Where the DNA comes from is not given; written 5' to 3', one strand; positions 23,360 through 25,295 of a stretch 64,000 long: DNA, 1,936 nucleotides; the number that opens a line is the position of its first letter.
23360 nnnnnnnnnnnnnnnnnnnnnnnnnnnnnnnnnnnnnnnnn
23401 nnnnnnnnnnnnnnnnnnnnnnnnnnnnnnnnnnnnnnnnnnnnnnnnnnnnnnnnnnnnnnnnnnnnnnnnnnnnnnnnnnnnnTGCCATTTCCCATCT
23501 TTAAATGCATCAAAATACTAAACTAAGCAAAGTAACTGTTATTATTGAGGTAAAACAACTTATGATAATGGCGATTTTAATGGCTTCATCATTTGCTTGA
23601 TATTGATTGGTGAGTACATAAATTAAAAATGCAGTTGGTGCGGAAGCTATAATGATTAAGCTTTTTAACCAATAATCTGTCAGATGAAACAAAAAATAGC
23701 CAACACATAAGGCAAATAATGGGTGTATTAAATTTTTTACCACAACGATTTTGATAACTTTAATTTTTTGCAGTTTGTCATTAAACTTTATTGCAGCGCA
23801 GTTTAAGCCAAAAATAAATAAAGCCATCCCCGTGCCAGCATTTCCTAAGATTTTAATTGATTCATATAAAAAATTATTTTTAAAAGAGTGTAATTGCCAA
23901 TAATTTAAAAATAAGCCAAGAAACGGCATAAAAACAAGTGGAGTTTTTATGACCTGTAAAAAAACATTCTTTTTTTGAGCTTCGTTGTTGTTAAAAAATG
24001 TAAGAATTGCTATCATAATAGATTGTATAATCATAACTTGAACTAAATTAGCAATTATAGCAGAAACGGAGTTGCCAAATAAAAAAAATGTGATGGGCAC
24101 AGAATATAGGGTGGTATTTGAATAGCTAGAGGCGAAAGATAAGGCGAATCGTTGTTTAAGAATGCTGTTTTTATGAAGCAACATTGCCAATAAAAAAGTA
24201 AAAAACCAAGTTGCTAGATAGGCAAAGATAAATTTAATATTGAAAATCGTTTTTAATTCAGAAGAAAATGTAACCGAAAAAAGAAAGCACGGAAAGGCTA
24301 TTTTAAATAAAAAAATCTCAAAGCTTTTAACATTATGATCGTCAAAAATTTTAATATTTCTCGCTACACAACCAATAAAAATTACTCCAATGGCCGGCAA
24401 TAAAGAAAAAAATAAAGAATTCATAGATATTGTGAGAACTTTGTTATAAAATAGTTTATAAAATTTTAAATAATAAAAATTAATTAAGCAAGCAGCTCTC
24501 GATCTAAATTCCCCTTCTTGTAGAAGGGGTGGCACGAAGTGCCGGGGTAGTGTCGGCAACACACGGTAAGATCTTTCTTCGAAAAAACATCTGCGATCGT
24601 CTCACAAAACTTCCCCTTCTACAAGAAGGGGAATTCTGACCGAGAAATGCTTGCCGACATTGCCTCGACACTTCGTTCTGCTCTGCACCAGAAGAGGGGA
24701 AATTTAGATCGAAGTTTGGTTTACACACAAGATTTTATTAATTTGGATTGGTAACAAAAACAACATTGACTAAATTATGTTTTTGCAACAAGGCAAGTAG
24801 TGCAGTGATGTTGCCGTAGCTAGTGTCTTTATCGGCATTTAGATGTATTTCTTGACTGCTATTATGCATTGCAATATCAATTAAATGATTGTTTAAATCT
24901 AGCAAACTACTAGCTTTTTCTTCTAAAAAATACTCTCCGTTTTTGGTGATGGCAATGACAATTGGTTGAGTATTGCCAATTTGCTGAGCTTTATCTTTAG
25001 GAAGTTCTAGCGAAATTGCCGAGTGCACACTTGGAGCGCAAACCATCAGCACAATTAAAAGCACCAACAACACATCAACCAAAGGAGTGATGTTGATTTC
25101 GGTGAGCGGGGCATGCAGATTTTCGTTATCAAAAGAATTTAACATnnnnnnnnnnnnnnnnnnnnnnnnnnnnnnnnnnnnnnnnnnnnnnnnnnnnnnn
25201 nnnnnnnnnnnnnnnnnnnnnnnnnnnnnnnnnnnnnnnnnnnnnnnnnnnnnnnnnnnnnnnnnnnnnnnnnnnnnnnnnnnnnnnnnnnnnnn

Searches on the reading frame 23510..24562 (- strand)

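Call 10: search_protein_families(library=pfam, proteins=[window:23510-24562:-])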
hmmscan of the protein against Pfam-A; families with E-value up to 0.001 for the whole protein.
window:23510-24562:- (350 aa): 1 family
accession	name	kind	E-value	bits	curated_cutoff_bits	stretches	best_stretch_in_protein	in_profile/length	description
PF03547.23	Mem_trans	-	1.1e-23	83.9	25.7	2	199-346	195-342/343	Membrane transport protein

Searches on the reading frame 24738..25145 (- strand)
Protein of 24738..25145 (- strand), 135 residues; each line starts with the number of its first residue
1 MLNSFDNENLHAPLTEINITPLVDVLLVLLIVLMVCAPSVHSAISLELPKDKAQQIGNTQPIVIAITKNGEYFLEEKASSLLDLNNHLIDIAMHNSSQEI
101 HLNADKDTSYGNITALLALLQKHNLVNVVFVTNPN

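Call 10: search_protein_families(library=pfam, proteins=[window:24738-25145:-])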
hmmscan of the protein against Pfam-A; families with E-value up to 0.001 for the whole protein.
window:24738-25145:- (135 aa): 1 family
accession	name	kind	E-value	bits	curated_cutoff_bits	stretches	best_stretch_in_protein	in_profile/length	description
PF02472.21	ExbD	-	1.1e-25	90.6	25.4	1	15-134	6-127/128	Biopolymer transport protein ExbD/TolR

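Call 51: find_encoding_contigs(protein=window:24738-25145:-, flank=1500, max_places=10)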
Protein window:24738-25145:- (135 aa): 3 contigs read that carry it; 3 places shown.
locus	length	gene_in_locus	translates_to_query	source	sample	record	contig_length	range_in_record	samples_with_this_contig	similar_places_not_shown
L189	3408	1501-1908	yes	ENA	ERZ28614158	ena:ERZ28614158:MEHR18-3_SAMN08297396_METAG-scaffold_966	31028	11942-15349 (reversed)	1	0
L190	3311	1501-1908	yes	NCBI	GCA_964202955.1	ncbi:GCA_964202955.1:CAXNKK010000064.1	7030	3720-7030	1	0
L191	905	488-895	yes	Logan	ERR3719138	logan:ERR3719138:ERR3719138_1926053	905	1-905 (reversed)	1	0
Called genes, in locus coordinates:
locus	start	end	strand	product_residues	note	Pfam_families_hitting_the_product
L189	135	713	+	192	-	PF03544:TonB_C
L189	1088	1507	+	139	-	PF01618:MotA_ExbB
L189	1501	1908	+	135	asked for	PF02472:ExbD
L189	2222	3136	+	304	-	PF03547:Mem_trans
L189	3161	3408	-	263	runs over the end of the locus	PF00809:Pterin_bind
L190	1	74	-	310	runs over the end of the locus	PF13793:Pribosyltran_N, PF00156:Pribosyltran, PF14572:Pribosyl_synth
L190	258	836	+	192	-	PF03544:TonB_C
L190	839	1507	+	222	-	PF01618:MotA_ExbB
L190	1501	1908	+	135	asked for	PF02472:ExbD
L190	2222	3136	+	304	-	PF03547:Mem_trans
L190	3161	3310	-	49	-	?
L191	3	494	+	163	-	?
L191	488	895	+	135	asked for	PF02472:ExbD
